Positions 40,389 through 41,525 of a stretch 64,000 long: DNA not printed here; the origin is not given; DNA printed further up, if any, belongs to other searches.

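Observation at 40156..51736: Twelve-gene minus-strand catabolic operon ending in PhyH-CMD, preceded by a GntR regulator and a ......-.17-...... promoter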

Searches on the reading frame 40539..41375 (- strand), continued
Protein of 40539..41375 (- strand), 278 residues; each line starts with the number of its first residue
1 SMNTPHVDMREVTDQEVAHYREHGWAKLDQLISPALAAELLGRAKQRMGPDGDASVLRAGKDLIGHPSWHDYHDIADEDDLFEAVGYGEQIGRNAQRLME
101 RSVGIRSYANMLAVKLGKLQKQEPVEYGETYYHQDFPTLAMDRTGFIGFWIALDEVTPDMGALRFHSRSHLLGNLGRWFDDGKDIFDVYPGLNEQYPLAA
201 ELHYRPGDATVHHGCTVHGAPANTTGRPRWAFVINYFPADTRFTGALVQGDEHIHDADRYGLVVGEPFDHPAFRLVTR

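Call 50: search_protein_families(library=ncbifam, proteins=[L001:3744-5204:+, L001:12304-13455:+, L001:13452-14504:+, L001:14640-15437:+, L137:2082-2954:-, L137:4218-5387:+, L137:5391-6443:+, L138:15604-16860:+, L138:2819-3601:-, L138:4985-5755:+], max_evalue=1e-10)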
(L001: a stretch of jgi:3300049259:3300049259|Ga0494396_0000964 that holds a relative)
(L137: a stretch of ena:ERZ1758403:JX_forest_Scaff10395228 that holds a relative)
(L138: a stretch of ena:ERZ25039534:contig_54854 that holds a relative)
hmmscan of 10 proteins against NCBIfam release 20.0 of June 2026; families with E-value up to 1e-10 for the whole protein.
L001:3744-5204:+ (486 aa): 4 families
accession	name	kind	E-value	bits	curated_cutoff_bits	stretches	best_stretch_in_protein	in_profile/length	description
TIGR02717.1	AcCoA-syn-alpha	equivalog_domain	2.8e-99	332.8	567.15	1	5-456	1-444/447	acetate--CoA ligase alpha subunit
NF045494.1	AcCoALig_Archglob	equivalog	1.5e-78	264.8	1200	1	5-453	218-657/665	acetate--CoA ligase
NF045493.1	HydDutCoALig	equivalog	1.5e-65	222.2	1300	1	7-456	5-447/698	4-hydroxybutyrate--CoA ligase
NF045492.1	HydPropCoALig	equivalog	2e-55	188.4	1300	1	5-429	248-666/700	3-hydroxypropionate--CoA ligase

L001:12304-13455:+ (383 aa): 14 families
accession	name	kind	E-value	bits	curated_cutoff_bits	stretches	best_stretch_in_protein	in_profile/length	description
TIGR03204.1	pimC_large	equivalog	8e-39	133.6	623.85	1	16-258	8-250/395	pimeloyl-CoA dehydrogenase large subunit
NF042972.1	AcrlCoAredClosAcrC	equivalog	5.4e-28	97.7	640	1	52-328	42-316/378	acryloyl-CoA reductase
NF008997.0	PRK12341.1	equivalog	3.3e-27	95.5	537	1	47-252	38-242/382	acyl-CoA dehydrogenase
NF045552.1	GlutCoADH_Des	equivalog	4e-26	92.1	470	1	12-330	5-320/387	glutaryl-CoA dehydrogenase Acd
NF045652.1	ProlPCPDhRedW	equivalog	8e-26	90.7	650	1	51-253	33-241/376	L-prolyl-[peptidyl-carrier protein] dehydrogenase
NF042439.1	SulpropCoADesulf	equivalog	2.1e-25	89.3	600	1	53-380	31-370/379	3-sulfinopropanoyl-CoA desulfinase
NF043006.1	CyhCrbnylCoADH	equivalog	3.6e-23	82.2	650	1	56-321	45-308/380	cyclohexane-1-carbonyl-CoA dehydrogenase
NF053553.1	prodigi_MBC_PigA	equivalog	1e-21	77.5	500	1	54-252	44-245/381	prodigiosin MBC biosynthesis dehydrogenase PigA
TIGR03207.1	cyc_hxne_CoA_dh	equivalog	1.3e-19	70.2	575.35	1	52-253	38-239/372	cyclohexanecarboxyl-CoA dehydrogenase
NF058590.1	AcCoDHFadEBacil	equivalog_domain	1.8e-17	63.1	600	1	53-241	60-246/586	acyl-CoA dehydrogenase FadE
NF002885.1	PRK03354.1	equivalog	2e-17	63.3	540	1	48-252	39-239/378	crotonobetainyl-CoA dehydrogenase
TIGR03203.1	pimD_small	equivalog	2.5e-15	56.5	652.7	1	45-236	36-224/378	pimeloyl-CoA dehydrogenase small subunit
NF007000.1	PRK09463.1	subfamily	1.4e-14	53.4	600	1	53-253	80-298/726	acyl-CoA dehydrogenase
NF052270.1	Staph_DH_FadE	equivalog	3.6e-12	45.7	600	1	106-321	116-326/400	acyl-CoA dehydrogenase FadE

L001:13452-14504:+ (350 aa): 7 families
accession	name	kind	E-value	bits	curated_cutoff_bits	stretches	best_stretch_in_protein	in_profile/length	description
NF042439.1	SulpropCoADesulf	equivalog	2.8e-18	65.8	600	1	202-309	236-343/379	3-sulfinopropanoyl-CoA desulfinase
TIGR03203.1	pimD_small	equivalog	3.4e-17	62.6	652.7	1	204-327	240-367/378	pimeloyl-CoA dehydrogenase small subunit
NF042972.1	AcrlCoAredClosAcrC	equivalog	5.1e-17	61.6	640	1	202-309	243-349/378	acryloyl-CoA reductase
NF050027.1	acylCoADhIpdE2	equivalog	7.5e-17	61.8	450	1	204-312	184-286/311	acyl-CoA dehydrogenase IpdE2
NF008997.0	PRK12341.1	equivalog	5.3e-16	58.6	537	1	203-316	244-352/382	acyl-CoA dehydrogenase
NF045552.1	GlutCoADH_Des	equivalog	2.3e-15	56.7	470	1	202-308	245-351/387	glutaryl-CoA dehydrogenase Acd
NF058590.1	AcCoDHFadEBacil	equivalog_domain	4.4e-11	42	600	0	205-267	261-323/586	acyl-CoA dehydrogenase FadE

L001:14640-15437:+ (265 aa): 55 families (the best 25 are shown)
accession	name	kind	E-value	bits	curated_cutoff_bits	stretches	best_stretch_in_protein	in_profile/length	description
NF004525.0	PRK05870.1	equivalog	1.3e-53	182.5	285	1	10-248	4-235/249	enoyl-CoA hydratase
NF046063.1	oxepin_alt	equivalog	9e-32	110.5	300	1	14-218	5-209/254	oxepin-CoA hydrolase, alternative type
NF051848.1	EnCoAHydtEchA19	equivalog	6e-29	101.4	400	1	19-216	10-206/258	enoyl-CoA hydratase EchA19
NF005700.0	PRK07511.1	subfamily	4.8e-28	98.5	274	1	18-217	12-211/260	enoyl-CoA hydratase family protein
NF006699.0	PRK09245.1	subfamily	3.2e-27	95.4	354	1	11-219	5-217/266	crotonase/enoyl-CoA hydratase family protein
NF006107.0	PRK08258.1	equivalog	8.1e-27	94.2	330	1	12-219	20-228/277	enoyl-CoA hydratase family protein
TIGR02280.1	PaaB1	equivalog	5.9e-26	91.5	345.15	1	13-220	3-208/256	2-(1,2-epoxy-1,2-dihydrophenyl)acetyl-CoA isomerase PaaG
NF005864.0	PRK07799.1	equivalog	1e-25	90.4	316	1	14-216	13-214/266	crotonase/enoyl-CoA hydratase family protein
NF005699.0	PRK07509.1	equivalog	2.6e-25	89.6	249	1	9-205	4-201/267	crotonase/enoyl-CoA hydratase family protein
NF004635.0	PRK05981.1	equivalog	2.6e-25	89.5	351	1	11-215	6-213/266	enoyl-CoA hydratase/isomerase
NF006007.0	PRK08138.1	subfamily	6.8e-25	87.9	355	1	16-243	15-234/261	enoyl-CoA hydratase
NF004796.0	PRK06144.1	subfamily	8.5e-25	87.7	272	1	7-221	6-219/262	enoyl-CoA hydratase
NF006108.0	PRK08259.1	equivalog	4.4e-24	85.4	273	1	10-228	4-216/256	crotonase/enoyl-CoA hydratase family protein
NF004781.0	PRK06127.1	subfamily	1.3e-23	84.1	291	1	12-222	14-223/269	enoyl-CoA hydratase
NF050134.1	TdecoylIsomFabM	equivalog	2e-23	83.1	400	1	12-205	5-198/261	trans-2-decenoyl-ACP isomerase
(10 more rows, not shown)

L137:2082-2954:- (290 aa): 70 families (the best 25 are shown)
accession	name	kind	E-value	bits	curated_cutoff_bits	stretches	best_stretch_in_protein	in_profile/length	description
NF004525.0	PRK05870.1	equivalog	4.2e-75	252.9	285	1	40-283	10-249/249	enoyl-CoA hydratase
NF006699.0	PRK09245.1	subfamily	1.5e-66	224.4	354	1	34-289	5-264/266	crotonase/enoyl-CoA hydratase family protein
NF051848.1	EnCoAHydtEchA19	equivalog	8.5e-65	218.8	400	1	35-289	3-256/258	enoyl-CoA hydratase EchA19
NF046063.1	oxepin_alt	equivalog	1.4e-60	204.9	300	1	40-287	7-254/254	oxepin-CoA hydrolase, alternative type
NF004840.0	PRK06190.1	equivalog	5.2e-60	203.2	253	1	34-272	5-240/260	enoyl-CoA hydratase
NF005700.0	PRK07511.1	subfamily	3.1e-57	194.1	274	1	34-289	5-259/260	enoyl-CoA hydratase family protein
NF004635.0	PRK05981.1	equivalog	1.5e-56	191.9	351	1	41-288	12-263/266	enoyl-CoA hydratase/isomerase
NF005802.0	PRK07657.1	equivalog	5.2e-55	186.8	363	1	35-288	6-257/260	enoyl-CoA hydratase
NF004857.0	PRK06210.1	equivalog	5.9e-54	183.3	341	1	32-289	8-273/275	enoyl-CoA hydratase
TIGR02280.1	PaaB1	equivalog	8.8e-54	182.7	345.15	1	39-289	5-254/256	2-(1,2-epoxy-1,2-dihydrophenyl)acetyl-CoA isomerase PaaG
NF006007.0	PRK08138.1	subfamily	1.4e-53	182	355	1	31-289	6-259/261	enoyl-CoA hydratase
NF006109.0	PRK08260.1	subfamily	3.9e-52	177.3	320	1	41-289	12-276/296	enoyl-CoA hydratase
NF007239.0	PRK09674.1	equivalog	2e-51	174.9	371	1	34-289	5-255/257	2,3-dehydroadipyl-CoA hydratase PaaF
NF004475.0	PRK05809.1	subfamily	2.9e-51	174.5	394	1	41-289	12-258/260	short-chain-enoyl-CoA hydratase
NF006008.0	PRK08139.1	equivalog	4.2e-51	174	313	1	31-289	9-264/266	enoyl-CoA hydratase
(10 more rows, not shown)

L137:4218-5387:+ (389 aa): 14 families
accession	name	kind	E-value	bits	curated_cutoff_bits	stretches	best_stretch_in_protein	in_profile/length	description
TIGR03204.1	pimC_large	equivalog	6.3e-63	213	623.85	1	3-385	2-395/395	pimeloyl-CoA dehydrogenase large subunit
NF042972.1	AcrlCoAredClosAcrC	equivalog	7.2e-28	97.3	640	1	1-333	1-335/378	acryloyl-CoA reductase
NF045652.1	ProlPCPDhRedW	equivalog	3.5e-27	95.2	650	1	40-385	32-375/376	L-prolyl-[peptidyl-carrier protein] dehydrogenase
NF045552.1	GlutCoADH_Des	equivalog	9.4e-25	87.6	470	1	57-335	54-340/387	glutaryl-CoA dehydrogenase Acd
NF043006.1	CyhCrbnylCoADH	equivalog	1.4e-23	83.5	650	1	57-379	52-372/380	cyclohexane-1-carbonyl-CoA dehydrogenase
NF058590.1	AcCoDHFadEBacil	equivalog_domain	1.6e-23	83.1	600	1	59-240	72-250/586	acyl-CoA dehydrogenase FadE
NF008997.0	PRK12341.1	equivalog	5.6e-23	81.6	537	1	55-261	52-256/382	acyl-CoA dehydrogenase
TIGR03207.1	cyc_hxne_CoA_dh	equivalog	7.3e-22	77.6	575.35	1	47-248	39-239/372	cyclohexanecarboxyl-CoA dehydrogenase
NF053553.1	prodigi_MBC_PigA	equivalog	1.4e-21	77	500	1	101-384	100-380/381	prodigiosin MBC biosynthesis dehydrogenase PigA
NF007000.1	PRK09463.1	subfamily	2e-15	56.2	600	1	101-264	136-315/726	acyl-CoA dehydrogenase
NF002885.1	PRK03354.1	equivalog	2e-14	53.4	540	1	53-247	50-239/378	crotonobetainyl-CoA dehydrogenase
NF009586.0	PRK13026.1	subfamily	2e-13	49.6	608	1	101-274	171-360/777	acyl-CoA dehydrogenase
NF042439.1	SulpropCoADesulf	equivalog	3.7e-13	49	600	1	55-247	39-235/379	3-sulfinopropanoyl-CoA desulfinase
NF052270.1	Staph_DH_FadE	equivalog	1.8e-11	43.5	600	1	99-231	115-244/400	acyl-CoA dehydrogenase FadE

L137:5391-6443:+ (350 aa): 12 families
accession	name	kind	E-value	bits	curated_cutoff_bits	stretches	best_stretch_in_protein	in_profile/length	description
NF050027.1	acylCoADhIpdE2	equivalog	1.3e-39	136.5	450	1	12-320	6-294/311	acyl-CoA dehydrogenase IpdE2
NF042972.1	AcrlCoAredClosAcrC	equivalog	8.5e-32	110.2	640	1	179-315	221-355/378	acryloyl-CoA reductase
NF042439.1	SulpropCoADesulf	equivalog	1.1e-26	93.5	600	1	194-338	228-372/379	3-sulfinopropanoyl-CoA desulfinase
TIGR03203.1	pimD_small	equivalog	2.1e-26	92.9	652.7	1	179-335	218-375/378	pimeloyl-CoA dehydrogenase small subunit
NF045652.1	ProlPCPDhRedW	equivalog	1.8e-23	83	650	1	205-302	244-340/376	L-prolyl-[peptidyl-carrier protein] dehydrogenase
NF008997.0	PRK12341.1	equivalog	3.7e-23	82.2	537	1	185-309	227-349/382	acyl-CoA dehydrogenase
NF053553.1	prodigi_MBC_PigA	equivalog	6.1e-23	81.6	500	1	205-306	249-349/381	prodigiosin MBC biosynthesis dehydrogenase PigA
NF045552.1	GlutCoADH_Des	equivalog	2.2e-20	73.2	470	1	190-309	233-352/387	glutaryl-CoA dehydrogenase Acd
NF002885.1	PRK03354.1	equivalog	3e-17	62.7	540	1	194-309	232-346/378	crotonobetainyl-CoA dehydrogenase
NF043006.1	CyhCrbnylCoADH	equivalog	5.4e-16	58.5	650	1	196-309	236-348/380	cyclohexane-1-carbonyl-CoA dehydrogenase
TIGR03207.1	cyc_hxne_CoA_dh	equivalog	1.2e-13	50.5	575.35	0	185-305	223-341/372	cyclohexanecarboxyl-CoA dehydrogenase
NF058590.1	AcCoDHFadEBacil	equivalog_domain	7.7e-11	41.2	600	0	200-271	256-327/586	acyl-CoA dehydrogenase FadE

L138:15604-16860:+ (418 aa): 20 families
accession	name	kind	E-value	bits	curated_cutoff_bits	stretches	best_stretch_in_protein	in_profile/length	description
NF002085.0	PRK00915.1-2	subfamily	4.8e-87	292.8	517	1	32-408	9-377/504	2-isopropylmalate synthase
TIGR02660.1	nifV_homocitr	equivalog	2.2e-80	270.7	462.9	1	37-403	2-361/365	homocitrate synthase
TIGR02090.1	LEU1_arch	subfamily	6e-79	265.8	484.75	1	38-390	2-347/363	isopropylmalate/citramalate/homocitrate synthases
TIGR02146.1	LysS_fung_arch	equivalog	3.2e-71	240.4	413.55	1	39-388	1-343/344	homocitrate synthase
NF041069.1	IPMS_Sufob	equivalog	3.6e-60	204.2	600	1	38-392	2-351/371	isopropylmalate synthase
NF002086.0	PRK00915.1-3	equivalog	2.6e-57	194.5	532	1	34-404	4-379/516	2-isopropylmalate synthase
NF002088.0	PRK00915.1-5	equivalog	7.9e-55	186.3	697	1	36-401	3-373/514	2-isopropylmalate synthase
NF002087.0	PRK00915.1-4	equivalog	2.6e-53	181.3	729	1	35-402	5-378/516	2-isopropylmalate synthase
TIGR00973.1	leuA_bact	equivalog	4.1e-49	167.4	598.7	1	36-412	1-382/494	2-isopropylmalate synthase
NF002084.0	PRK00915.1-1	equivalog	1.2e-40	139.6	748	1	35-376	3-349/523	2-isopropylmalate synthase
NF042433.1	CitmalDyn_Leptosp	equivalog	7.5e-40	136.9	950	1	33-387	4-361/514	(R)-citramalate synthase CimA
TIGR00977.1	citramal_synth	equivalog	9.7e-39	133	450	1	37-388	2-363/526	citramalate synthase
NF042434.1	IPMS_Lepto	equivalog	3.6e-32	111.7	500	1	36-392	5-371/374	2-isopropylmalate synthase LeuA2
NF006049.0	PRK08195.1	subfamily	3.1e-24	85.6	229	1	195-296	165-266/344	4-hyroxy-2-oxovalerate/4-hydroxy-2-oxopentanoic acid aldolase,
TIGR03217.1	4OH_2_O_val_ald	equivalog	2e-22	79.8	286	1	194-293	159-258/334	4-hydroxy-2-oxovalerate aldolase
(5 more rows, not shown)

L138:2819-3601:- (260 aa): 169 families (the best 25 are shown)
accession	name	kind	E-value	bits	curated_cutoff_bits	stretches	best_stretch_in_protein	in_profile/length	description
NF005672.0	PRK07454.1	equivalog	5.1e-33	114.3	234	1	3-220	5-234/241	SDR family oxidoreductase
NF009466.0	PRK12826.1-2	subfamily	8.5e-33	113.8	222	1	6-184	5-192/248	3-oxoacyl-ACP reductase FabG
NF005594.0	PRK07326.1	equivalog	1.9e-32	112.7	271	1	5-222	7-231/237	SDR family oxidoreductase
NF006073.0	PRK08219.1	equivalog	3.7e-31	108.6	218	1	3-223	2-225/227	SDR family oxidoreductase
NF005806.0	PRK07666.1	equivalog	1.2e-30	106.5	286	1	6-217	9-231/239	3-ketoacyl-ACP reductase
NF006123.0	PRK08267.1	equivalog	7.4e-30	104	261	1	6-199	4-212/261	SDR family oxidoreductase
NF005075.0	PRK06500.1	equivalog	1.2e-29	103.5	336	1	6-196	8-200/249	SDR family oxidoreductase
NF005681.0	PRK07478.1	subfamily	5.1e-29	101.4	267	1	6-186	8-197/254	SDR family oxidoreductase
TIGR01963.1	PHB_DH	subfamily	6.5e-29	100.9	307.05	1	6-186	3-190/255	3-hydroxybutyrate dehydrogenase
TIGR01830.1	3oxo_ACP_reduc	equivalog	6.2e-28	98.1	297.75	1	7-183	1-185/239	3-oxoacyl-[acyl-carrier-protein] reductase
NF040690.1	mycolate_SDR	equivalog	3.1e-27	95.6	380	1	5-181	9-191/265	mycolate reductase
NF005854.0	PRK07775.1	equivalog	4.2e-27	95.1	260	1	3-182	9-195/274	SDR family oxidoreductase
NF005067.0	PRK06484.1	equivalog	8.1e-27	93.9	713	1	6-183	275-455/524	short chain dehydrogenase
NF005881.0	PRK07832.1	equivalog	9.5e-27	93.9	296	1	6-215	11-231/287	SDR family oxidoreductase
NF005559.1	PRK07231.1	subfamily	1.9e-26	93.1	215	1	6-189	6-196/249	glucose 1-dehydrogenase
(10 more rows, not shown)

L138:4985-5755:+ (256 aa): 66 families (the best 25 are shown)
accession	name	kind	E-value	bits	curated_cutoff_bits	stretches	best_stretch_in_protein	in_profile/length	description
NF004525.0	PRK05870.1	equivalog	6.5e-82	275.2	285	1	7-246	6-247/249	enoyl-CoA hydratase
TIGR02280.1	PaaB1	equivalog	2e-46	158.6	345.15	1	9-243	4-243/256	2-(1,2-epoxy-1,2-dihydrophenyl)acetyl-CoA isomerase PaaG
NF004840.0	PRK06190.1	equivalog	3.9e-45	154.5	253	1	5-228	5-231/260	enoyl-CoA hydratase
NF006699.0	PRK09245.1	subfamily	1.2e-44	152.6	354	1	6-236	5-246/266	crotonase/enoyl-CoA hydratase family protein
NF046063.1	oxepin_alt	equivalog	1.6e-44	152.3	300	1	8-244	4-246/254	oxepin-CoA hydrolase, alternative type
NF005700.0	PRK07511.1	subfamily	4e-42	144.6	274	1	5-236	4-241/260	enoyl-CoA hydratase family protein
NF004635.0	PRK05981.1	equivalog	5.7e-41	140.8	351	1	4-244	4-254/266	enoyl-CoA hydratase/isomerase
NF006007.0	PRK08138.1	subfamily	1.2e-40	139.6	355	1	9-228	13-233/261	enoyl-CoA hydratase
NF051848.1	EnCoAHydtEchA19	equivalog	3.8e-40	138.1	400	1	12-220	8-223/258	enoyl-CoA hydratase EchA19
NF005496.0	PRK07110.1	domain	6.8e-40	136.8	215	1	8-244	9-245/249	polyketide synthase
NF004857.0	PRK06210.1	equivalog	3e-37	128.5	341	1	6-194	10-213/275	enoyl-CoA hydratase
NF006109.0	PRK08260.1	subfamily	2e-36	125.8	320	2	86-193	107-214/296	enoyl-CoA hydratase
NF005073.0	PRK06495.1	subfamily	5.1e-36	124.3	296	1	5-219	5-221/257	enoyl-CoA hydratase/isomerase family protein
NF006107.0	PRK08258.1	equivalog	6.8e-36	124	330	1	4-239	17-260/277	enoyl-CoA hydratase family protein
NF004725.0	PRK06072.1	equivalog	2.8e-35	122.2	293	1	11-249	7-241/248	enoyl-CoA hydratase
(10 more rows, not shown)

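Call 61: predict_structure(alignment_id=A1)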
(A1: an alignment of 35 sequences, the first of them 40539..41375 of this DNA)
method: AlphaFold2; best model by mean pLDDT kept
length: 278 residues; sequences in the alignment: 35
mean_pLDDT: 91.4   pTM: 0.91
mean pLDDT of the five models: 91.4, 91.3, 90.8, 90.5, 90.2
residues with pLDDT >= 90: 207; 70-90: 54; 50-70: 15; < 50: 2
segments of 3 or more residues with pLDDT < 50: none
pLDDT, mean of each block of 10 residues (from residue 1): 72 99 98 98 97 86 76 94 97 97 96 94 84 90 93 98 97 82 87 95 98 97 96 98 84 69 94 94
secondary structure, 60 per line:
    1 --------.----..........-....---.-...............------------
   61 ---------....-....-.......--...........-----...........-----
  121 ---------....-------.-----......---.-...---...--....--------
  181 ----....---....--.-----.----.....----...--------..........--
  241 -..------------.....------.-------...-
elements in order: H14-23 E25-28 H34-48 E70-73 H75-78 H80-86 H89-99 E105-115 E130-133 E147-152 E164-166 H169-172 H185-188 H192-195 E209-213 E218-220 E229-238 H256-260 E275-277
